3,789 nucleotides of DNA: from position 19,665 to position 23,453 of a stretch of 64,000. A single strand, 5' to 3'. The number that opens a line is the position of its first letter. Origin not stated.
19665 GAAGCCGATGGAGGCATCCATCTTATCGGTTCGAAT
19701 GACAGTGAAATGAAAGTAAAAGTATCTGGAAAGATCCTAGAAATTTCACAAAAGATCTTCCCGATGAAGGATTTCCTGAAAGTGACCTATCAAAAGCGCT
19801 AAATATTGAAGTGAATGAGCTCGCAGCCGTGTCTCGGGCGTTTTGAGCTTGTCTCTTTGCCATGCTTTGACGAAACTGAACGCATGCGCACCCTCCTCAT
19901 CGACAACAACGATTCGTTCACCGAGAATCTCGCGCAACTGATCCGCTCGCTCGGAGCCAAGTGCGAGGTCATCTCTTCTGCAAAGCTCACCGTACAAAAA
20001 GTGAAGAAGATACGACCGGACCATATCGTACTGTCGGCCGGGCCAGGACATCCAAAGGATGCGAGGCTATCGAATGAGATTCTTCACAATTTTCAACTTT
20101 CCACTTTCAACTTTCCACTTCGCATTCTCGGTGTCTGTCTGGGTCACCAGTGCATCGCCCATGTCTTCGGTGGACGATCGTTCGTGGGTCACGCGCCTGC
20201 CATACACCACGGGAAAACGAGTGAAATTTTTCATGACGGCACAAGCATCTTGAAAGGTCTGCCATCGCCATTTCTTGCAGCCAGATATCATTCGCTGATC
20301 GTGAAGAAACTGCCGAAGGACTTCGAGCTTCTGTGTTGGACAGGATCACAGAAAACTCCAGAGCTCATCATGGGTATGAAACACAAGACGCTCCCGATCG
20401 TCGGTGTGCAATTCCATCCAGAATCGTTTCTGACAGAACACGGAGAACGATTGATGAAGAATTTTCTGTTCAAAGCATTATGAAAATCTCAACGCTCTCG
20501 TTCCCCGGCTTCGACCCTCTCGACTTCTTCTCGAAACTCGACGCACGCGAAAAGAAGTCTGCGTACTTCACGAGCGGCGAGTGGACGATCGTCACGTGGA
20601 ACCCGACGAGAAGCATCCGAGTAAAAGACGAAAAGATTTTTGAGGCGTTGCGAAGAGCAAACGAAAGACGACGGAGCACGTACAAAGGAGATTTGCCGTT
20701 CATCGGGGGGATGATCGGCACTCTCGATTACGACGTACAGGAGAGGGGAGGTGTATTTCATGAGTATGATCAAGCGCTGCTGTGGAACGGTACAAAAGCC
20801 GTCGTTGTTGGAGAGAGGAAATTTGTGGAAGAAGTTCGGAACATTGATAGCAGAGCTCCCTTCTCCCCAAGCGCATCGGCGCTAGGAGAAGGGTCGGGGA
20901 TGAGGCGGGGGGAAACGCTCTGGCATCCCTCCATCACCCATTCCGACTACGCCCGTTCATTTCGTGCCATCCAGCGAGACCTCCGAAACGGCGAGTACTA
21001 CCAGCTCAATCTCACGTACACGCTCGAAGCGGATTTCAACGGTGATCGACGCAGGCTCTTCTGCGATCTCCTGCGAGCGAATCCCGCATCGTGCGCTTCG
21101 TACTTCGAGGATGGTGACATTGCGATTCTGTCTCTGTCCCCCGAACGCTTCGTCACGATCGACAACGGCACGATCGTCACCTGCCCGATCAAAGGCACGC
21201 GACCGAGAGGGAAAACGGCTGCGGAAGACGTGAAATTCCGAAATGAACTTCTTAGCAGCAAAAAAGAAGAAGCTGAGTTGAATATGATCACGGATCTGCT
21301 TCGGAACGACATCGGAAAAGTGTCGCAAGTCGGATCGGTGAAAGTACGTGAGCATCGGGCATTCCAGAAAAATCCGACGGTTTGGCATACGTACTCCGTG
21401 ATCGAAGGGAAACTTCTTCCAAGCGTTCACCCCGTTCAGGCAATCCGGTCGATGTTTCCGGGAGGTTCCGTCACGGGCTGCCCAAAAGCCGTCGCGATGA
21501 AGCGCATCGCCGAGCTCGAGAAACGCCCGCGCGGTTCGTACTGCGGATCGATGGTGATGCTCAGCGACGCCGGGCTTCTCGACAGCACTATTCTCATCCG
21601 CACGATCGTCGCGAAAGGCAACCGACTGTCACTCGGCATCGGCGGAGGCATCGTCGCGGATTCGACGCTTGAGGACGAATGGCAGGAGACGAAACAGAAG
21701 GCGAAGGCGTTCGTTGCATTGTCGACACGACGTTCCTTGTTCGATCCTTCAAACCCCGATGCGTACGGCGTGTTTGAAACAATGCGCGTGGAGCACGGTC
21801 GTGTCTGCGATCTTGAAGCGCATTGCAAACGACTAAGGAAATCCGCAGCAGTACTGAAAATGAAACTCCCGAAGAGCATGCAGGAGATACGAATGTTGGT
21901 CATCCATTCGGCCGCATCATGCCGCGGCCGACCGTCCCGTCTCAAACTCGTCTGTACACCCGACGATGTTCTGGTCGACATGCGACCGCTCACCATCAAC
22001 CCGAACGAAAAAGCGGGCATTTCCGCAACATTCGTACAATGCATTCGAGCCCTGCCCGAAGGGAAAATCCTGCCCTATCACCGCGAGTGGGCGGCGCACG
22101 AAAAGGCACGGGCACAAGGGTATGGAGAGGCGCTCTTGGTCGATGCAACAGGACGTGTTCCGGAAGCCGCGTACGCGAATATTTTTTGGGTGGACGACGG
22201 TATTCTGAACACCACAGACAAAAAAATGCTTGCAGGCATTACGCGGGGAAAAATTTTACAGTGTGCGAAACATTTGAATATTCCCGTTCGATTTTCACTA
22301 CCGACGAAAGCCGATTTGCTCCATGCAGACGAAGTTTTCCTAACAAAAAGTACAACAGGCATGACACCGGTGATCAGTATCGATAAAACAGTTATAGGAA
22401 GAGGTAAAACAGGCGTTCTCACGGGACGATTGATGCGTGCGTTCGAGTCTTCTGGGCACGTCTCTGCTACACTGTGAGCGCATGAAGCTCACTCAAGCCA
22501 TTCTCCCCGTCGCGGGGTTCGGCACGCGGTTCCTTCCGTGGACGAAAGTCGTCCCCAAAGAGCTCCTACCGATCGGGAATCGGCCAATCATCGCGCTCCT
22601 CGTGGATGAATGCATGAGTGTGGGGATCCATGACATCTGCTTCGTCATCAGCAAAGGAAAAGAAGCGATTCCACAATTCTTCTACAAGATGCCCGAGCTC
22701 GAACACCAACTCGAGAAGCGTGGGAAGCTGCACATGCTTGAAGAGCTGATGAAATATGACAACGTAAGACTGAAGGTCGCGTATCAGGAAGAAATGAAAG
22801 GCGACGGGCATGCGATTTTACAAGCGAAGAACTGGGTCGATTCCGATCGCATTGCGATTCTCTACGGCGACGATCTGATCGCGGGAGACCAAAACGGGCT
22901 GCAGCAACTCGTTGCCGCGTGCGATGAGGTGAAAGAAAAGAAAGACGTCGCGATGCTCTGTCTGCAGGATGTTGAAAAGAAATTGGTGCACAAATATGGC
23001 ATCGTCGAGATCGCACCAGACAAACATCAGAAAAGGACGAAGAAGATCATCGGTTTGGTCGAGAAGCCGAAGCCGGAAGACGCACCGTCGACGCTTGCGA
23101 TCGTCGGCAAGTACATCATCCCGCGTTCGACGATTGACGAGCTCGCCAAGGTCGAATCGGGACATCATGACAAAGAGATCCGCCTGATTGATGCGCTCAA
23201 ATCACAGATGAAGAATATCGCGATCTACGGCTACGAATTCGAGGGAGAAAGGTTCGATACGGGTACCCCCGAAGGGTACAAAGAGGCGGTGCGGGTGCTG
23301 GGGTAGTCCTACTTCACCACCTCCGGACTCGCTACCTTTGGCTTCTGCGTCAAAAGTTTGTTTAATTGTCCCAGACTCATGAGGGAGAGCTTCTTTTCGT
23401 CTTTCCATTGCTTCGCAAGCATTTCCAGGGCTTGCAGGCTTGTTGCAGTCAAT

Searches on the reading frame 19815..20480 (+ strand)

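Call 53: search_protein_families(library=pfam, proteins=[window:19815-20480:+], max_evalue=0.001)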
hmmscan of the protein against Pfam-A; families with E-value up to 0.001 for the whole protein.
window:19815-20480:+ (222 aa): 2 families
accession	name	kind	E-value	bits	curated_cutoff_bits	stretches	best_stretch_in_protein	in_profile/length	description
PF00117.34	GATase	-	3.9e-48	164.1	22.8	1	27-220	1-189/190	Glutamine amidotransferase class-I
PF07722.19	Peptidase_C26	-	4e-06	27.2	20.5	1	104-203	108-219/219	Peptidase C26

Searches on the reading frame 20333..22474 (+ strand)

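Call 53: search_protein_families(library=pfam, proteins=[window:20333-22474:+], max_evalue=0.001)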
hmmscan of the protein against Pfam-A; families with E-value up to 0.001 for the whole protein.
window:20333-22474:+ (714 aa): 2 families
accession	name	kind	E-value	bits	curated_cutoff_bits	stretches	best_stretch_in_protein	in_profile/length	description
PF00425.24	Chorismate_bind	-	3.5e-80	269.7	27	1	204-456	3-257/257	chorismate binding enzyme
PF01063.24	Aminotran_4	-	3.7e-40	138.6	28.5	1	479-683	1-223/223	Amino-transferase class IV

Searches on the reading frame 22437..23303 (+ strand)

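Call 53: search_protein_families(library=pfam, proteins=[window:22437-23303:+], max_evalue=0.001)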
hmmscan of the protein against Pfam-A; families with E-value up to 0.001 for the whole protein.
window:22437-23303:+ (289 aa): 2 families
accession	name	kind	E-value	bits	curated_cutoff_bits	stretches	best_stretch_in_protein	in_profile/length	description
PF00483.29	NTP_transferase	-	3.4e-27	96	21.2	1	22-285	3-239/245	Nucleotidyl transferase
PF12804.13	NTP_transf_3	-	0.00043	20.9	27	0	25-180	5-127/160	MobA-like NTP transferase domain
